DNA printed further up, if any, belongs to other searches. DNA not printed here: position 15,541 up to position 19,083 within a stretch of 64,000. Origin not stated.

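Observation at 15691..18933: Tail fibre with C-terminal SGNH esterase domain and a tandemly duplicated central domain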

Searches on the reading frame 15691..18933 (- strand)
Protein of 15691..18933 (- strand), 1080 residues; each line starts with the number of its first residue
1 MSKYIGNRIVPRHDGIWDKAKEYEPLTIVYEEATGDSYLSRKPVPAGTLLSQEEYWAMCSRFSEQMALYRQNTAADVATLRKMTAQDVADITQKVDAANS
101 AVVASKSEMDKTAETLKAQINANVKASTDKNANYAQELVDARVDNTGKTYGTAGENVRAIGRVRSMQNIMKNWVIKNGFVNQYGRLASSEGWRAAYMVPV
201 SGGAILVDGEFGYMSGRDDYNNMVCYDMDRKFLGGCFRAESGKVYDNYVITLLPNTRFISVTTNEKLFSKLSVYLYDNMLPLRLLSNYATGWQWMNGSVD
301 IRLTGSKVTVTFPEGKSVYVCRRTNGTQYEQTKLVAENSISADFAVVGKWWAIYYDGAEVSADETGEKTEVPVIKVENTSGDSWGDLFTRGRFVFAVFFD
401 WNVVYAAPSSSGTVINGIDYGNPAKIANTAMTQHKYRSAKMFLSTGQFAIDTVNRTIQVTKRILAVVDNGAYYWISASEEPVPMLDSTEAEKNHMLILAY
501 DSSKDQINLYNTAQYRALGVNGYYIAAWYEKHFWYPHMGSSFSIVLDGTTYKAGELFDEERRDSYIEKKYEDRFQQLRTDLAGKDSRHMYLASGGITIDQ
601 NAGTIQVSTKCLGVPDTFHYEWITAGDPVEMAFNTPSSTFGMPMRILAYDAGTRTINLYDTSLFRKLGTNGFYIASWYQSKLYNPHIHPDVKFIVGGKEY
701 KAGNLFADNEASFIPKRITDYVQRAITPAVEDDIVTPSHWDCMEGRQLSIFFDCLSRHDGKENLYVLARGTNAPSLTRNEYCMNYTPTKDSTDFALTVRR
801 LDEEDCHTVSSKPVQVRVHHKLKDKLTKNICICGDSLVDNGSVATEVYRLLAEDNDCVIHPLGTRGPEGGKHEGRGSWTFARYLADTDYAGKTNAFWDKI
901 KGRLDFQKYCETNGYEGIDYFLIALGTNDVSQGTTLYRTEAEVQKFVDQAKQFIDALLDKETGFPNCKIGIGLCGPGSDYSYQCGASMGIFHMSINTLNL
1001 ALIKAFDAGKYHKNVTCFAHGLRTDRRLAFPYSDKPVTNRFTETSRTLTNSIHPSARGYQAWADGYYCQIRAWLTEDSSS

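Call 3: search_protein_families(library=pfam, proteins=[window:15691-18933:-], max_evalue=1)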
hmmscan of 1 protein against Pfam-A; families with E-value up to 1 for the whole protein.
window:15691-18933:- (1080 aa): 3 families
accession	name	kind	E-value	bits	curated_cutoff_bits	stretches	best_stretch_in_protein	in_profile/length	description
PF00657.28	Lipase_GDSL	-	2.5e-08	34.8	23.6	1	834-1064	5-206/208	GDSL-like Lipase/Acylhydrolase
PF13472.12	Lipase_GDSL_2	-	3.2e-05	24.9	32.9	1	898-1061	49-178/178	GDSL-like Lipase/Acylhydrolase family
PF06248.19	Zw10_N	-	0.15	13.1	26.3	1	87-139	22-74/93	Centromere/kinetochore Zw10 N-terminal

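Call 4: search_protein_families(library=phrogs, proteins=[window:15691-18933:-], max_evalue=0.01)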
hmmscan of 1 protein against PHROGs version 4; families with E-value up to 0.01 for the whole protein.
window:15691-18933:- (1080 aa): 3 families
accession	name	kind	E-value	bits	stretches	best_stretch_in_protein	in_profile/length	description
phrog_26878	-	head and packaging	2.1e-14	53.5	1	764-1071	596-894/898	virion structural protein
phrog_287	-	tail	0.00053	19.8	1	68-154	21-104/628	minor tail protein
phrog_10093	-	tail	0.0087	14.4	0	84-168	552-637/1899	tail length tape measure protein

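Call 5: search_solved_structures(query=window:15691-18933:-, max_evalue=1, show_alignments=2)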
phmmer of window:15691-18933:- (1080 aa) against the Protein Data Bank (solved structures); distinct sequences matched with E-value up to 1: 2.
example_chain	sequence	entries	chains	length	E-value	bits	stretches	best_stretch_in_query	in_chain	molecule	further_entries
7a23_n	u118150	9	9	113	0.19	13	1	59-136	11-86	P2 | Uncharacterized protein At2g27730, mitochondrial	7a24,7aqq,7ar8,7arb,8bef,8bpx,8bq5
6h9l_A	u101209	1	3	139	0.27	12.5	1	50-124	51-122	Uncharacterized protein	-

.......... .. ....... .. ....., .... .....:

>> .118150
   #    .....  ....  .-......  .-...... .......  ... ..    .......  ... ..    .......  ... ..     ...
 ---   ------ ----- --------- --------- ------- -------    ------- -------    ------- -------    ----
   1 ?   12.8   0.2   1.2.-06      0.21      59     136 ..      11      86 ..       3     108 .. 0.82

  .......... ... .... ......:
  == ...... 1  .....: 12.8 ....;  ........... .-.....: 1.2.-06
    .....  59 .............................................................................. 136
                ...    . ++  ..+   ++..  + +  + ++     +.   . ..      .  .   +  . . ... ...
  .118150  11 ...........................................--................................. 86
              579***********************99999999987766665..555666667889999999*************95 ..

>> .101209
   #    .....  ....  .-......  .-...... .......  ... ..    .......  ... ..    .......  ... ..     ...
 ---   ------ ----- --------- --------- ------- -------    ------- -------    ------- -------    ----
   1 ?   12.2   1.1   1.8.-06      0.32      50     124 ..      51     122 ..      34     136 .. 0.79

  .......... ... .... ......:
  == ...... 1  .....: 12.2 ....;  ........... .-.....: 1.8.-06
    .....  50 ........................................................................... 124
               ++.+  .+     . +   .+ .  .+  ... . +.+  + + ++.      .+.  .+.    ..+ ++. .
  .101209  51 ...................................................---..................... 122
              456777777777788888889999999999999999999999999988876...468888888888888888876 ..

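Call 8: find_homologous_proteins(query=window:15691-18933:-, max_evalue=0.001)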
Query window:15691-18933:- (1080 aa): 50 proteins with E <= 0.001 among 8000 candidates.
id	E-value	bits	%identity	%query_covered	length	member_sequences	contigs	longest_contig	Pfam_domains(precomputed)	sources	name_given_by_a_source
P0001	0.0e+0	2407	93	100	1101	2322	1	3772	PF00657.29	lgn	-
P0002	0.0e+0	2358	92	100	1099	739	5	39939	PF00657.29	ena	-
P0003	0.0e+0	2346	92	100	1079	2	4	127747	PF13472.13,PF00657.29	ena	-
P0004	0.0e+0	2338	91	99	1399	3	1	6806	PF00657.29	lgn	-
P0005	0.0e+0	2236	88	100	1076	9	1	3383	PF00657.29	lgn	-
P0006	0.0e+0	2203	92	92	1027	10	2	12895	-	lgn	-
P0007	0.0e+0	2161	85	100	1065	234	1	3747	PF00657.29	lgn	-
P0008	0.0e+0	2078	80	100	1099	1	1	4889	PF00657.29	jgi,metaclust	metaclust:\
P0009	0.0e+0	2040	79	100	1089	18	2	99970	PF00657.29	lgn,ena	-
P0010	0.0e+0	1960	100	77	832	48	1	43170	PF00657.29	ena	-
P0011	0.0e+0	1945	94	81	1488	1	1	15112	PF10145.15,PF00657.29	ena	-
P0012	0.0e+0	1909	89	84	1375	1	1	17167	-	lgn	-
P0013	0.0e+0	1839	86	83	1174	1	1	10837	PF00657.29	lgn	-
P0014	0.0e+0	1839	86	83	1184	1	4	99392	PF00657.29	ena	-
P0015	0.0e+0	1793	91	76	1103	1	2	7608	-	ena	-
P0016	0.0e+0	1770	94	74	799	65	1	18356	PF00657.29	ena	-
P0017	0.0e+0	1737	94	72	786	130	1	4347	PF00657.29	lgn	-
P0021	0.0e+0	1487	88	43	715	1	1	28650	PF00657.29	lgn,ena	-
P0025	0.0e+0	1418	58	100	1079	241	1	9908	PF00657.29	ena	-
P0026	0.0e+0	1402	57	100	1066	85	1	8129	PF00657.29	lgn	-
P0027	0.0e+0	1397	58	100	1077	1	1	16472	PF13472.13,PF00657.29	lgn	-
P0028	0.0e+0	1377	56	100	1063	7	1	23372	PF00657.29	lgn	-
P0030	0.0e+0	1358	52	100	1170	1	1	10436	PF00657.29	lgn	-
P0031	0.0e+0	1357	57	100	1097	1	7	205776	PF13472.13,PF00657.29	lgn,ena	-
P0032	0.0e+0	1357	57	100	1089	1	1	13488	PF13472.13,PF00657.29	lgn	-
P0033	0.0e+0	1325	54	100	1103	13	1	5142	PF00657.29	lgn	-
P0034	0.0e+0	1324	53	100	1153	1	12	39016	PF13472.13,PF00657.29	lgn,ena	-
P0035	0.0e+0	1320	55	100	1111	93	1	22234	PF00657.29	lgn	-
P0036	0.0e+0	1318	55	100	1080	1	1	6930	PF13472.13,PF00657.29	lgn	-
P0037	0.0e+0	1253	53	100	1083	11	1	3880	PF13472.13,PF00657.29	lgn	-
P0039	0.0e+0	1071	89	47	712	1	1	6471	PF01476.27,PF06347.20,PF08239.18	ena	-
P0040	0.0e+0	1066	48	100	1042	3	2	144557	PF13472.13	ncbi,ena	-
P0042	0.0e+0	1035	48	100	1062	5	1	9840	PF13472.13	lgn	-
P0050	1.7e-23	101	40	15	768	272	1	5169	PF13472.13,PF00657.29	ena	-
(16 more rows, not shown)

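Call 9: search_dna_similar(query=window:15691-18933:-, collection=phages, mode=protein, max_rows=30)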
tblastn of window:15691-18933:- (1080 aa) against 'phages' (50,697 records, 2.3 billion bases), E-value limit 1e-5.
Records with a match: 6; places in all: 6; records where one place covers at least 80% of the query: 0.
Best place of each record, by identity: <60% 6.
By first word of the organism name: Lactococcus 3; Chryseobacterium 1; Bacteriophage 1; crAssphage 1.
By host as written in the record: Lactococcus lactis 3; - 2; Chryseobacterium indologenes MA9 1.
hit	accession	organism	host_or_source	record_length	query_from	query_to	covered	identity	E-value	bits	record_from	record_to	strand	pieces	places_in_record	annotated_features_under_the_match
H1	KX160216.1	Lactococcus phage 98202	Lactococcus lactis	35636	726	1071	32%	24.6%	3e-12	78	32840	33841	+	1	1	baseplate/receptor binding protein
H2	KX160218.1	Lactococcus phage 98204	Lactococcus lactis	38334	726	1071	32%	24.5%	1e-12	79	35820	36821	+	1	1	baseplate/receptor binding protein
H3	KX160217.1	Lactococcus phage 98203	Lactococcus lactis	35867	726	1071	32%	24.4%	2e-12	78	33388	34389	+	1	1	baseplate/receptor binding protein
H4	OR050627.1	Chryseobacterium phage MA9V-1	Chryseobacterium indologenes MA9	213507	814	1070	24%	27.2%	1e-9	69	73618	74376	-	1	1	hypothetical protein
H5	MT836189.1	Bacteriophage sp.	human fecal samples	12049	4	84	8%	41.0%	8e-7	60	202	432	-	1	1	record has no annotation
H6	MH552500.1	crAssphage sp. isolate ctcc615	mouse tissue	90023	5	68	6%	40.6%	3e-6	58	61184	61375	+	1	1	hypothetical protein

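Call 16: find_related_loci(query=window:15691-18933:-, collection=genome_contigs, flank=10000)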
Query window:15691-18933:- (1080 aa) in genome_contigs; peptide patterns used: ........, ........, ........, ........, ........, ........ (x = any residue, [..] = any of these).
36 stretches matched a pattern; 6 encode a relative of the query (tblastn E <= 1e-3); 6 distinct loci.
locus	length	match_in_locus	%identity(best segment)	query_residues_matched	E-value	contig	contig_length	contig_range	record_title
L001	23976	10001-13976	92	1-1078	0e+0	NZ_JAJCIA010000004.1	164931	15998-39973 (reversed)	Blautia faecis strain DFI.3.66 LDJIBEFH_4, whole genome shotgun sequence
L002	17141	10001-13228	89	1-1078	0e+0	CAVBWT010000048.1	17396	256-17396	Lawsonibacter asaccharolyticus isolate H07663-L1_cleanbin_000015 genome assembly, contig: Spades_H07663-L1_contig_2067,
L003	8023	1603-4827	88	1-1078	0e+0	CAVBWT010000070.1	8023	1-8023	Lawsonibacter asaccharolyticus isolate H07663-L1_cleanbin_000015 genome assembly, contig: Spades_H07663-L1_contig_5433,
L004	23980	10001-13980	97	1-1078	0e+0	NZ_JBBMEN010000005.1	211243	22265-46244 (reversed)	Faecalibacterium intestinale strain CLA-AA-H281 CLAAAH281_contig_5_length_211243, whole genome shotgun sequence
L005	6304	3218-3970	80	336-723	2e-125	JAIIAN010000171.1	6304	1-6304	MAG: Bacillota bacterium isolate Map_102_022 contig_100_1995, whole genome shotgun sequence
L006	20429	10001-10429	68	494-723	4e-55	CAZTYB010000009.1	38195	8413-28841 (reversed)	MAG TPA_asm: uncultured Oscillospiraceae bacterium isolate SRP225648_co1_456 genome assembly, contig: NODE_2041_length_3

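Call 21: get_annotated_region(hit=H1, flank=4000)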
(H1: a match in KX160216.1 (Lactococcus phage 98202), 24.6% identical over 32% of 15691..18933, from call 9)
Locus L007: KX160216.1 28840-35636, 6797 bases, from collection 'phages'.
description: Lactococcus phage 98202, complete genome.
organism: Lactococcus phage 98202 (NCBI taxid 1868858)
taxonomy: Viruses; Duplodnaviria; Heunggongvirae; Uroviricota; Caudoviricetes
host: Lactococcus lactis; source: -; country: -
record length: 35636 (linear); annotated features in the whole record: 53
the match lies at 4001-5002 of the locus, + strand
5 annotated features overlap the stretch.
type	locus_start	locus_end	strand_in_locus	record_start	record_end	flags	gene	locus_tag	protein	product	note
CDS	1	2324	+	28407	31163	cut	-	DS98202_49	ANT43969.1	tail associated lysin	-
CDS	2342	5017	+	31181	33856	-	-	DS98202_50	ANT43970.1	baseplate/receptor binding protein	baseplate protein/Receptor binding protein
CDS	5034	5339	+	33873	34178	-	-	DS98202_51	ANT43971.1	hypothetical protein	-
CDS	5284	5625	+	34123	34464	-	-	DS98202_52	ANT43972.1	holin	-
CDS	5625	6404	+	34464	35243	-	-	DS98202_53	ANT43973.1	lysin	-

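Call 23: search_solved_structures(query=A1, max_evalue=10, show_alignments=3)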
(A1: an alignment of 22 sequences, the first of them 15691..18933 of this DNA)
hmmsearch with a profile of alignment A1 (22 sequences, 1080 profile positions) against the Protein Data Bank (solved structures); distinct sequences matched with E-value up to 10: 9.
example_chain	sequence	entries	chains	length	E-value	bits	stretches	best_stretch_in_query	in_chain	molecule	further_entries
5apz_A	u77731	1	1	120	0.16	13.1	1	60-121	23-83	GENERAL CONTROL PROTEIN GCN4, NOR1 TCAR0761, GENERAL CONTROL PROTEIN GCN4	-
6epc_N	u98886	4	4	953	0.99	10.5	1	700-856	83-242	26S proteasome non-ATPase regulatory subunit 1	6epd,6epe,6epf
6h9l_A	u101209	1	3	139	1.1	10.4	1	56-123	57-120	Uncharacterized protein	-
5lqx_U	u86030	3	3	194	1.4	10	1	545-612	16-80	ATP synthase OSCP subunit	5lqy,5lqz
5vfp_U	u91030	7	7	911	1.7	9.7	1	700-856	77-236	26S proteasome non-ATPase regulatory subunit 1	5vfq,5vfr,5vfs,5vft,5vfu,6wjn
9mbq_U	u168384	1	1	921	1.8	9.6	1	700-856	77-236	26S proteasome non-ATPase regulatory subunit 1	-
5vgz_U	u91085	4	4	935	1.8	9.6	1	700-856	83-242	26S proteasome non-ATPase regulatory subunit 1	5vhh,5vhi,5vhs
9e8o_U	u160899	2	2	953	1.9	9.6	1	700-855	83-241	26S proteasome non-ATPase regulatory subunit 1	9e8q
12bm_U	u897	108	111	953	1.9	9.6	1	700-855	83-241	26S proteasome non-ATPase regulatory subunit 1 | RPN2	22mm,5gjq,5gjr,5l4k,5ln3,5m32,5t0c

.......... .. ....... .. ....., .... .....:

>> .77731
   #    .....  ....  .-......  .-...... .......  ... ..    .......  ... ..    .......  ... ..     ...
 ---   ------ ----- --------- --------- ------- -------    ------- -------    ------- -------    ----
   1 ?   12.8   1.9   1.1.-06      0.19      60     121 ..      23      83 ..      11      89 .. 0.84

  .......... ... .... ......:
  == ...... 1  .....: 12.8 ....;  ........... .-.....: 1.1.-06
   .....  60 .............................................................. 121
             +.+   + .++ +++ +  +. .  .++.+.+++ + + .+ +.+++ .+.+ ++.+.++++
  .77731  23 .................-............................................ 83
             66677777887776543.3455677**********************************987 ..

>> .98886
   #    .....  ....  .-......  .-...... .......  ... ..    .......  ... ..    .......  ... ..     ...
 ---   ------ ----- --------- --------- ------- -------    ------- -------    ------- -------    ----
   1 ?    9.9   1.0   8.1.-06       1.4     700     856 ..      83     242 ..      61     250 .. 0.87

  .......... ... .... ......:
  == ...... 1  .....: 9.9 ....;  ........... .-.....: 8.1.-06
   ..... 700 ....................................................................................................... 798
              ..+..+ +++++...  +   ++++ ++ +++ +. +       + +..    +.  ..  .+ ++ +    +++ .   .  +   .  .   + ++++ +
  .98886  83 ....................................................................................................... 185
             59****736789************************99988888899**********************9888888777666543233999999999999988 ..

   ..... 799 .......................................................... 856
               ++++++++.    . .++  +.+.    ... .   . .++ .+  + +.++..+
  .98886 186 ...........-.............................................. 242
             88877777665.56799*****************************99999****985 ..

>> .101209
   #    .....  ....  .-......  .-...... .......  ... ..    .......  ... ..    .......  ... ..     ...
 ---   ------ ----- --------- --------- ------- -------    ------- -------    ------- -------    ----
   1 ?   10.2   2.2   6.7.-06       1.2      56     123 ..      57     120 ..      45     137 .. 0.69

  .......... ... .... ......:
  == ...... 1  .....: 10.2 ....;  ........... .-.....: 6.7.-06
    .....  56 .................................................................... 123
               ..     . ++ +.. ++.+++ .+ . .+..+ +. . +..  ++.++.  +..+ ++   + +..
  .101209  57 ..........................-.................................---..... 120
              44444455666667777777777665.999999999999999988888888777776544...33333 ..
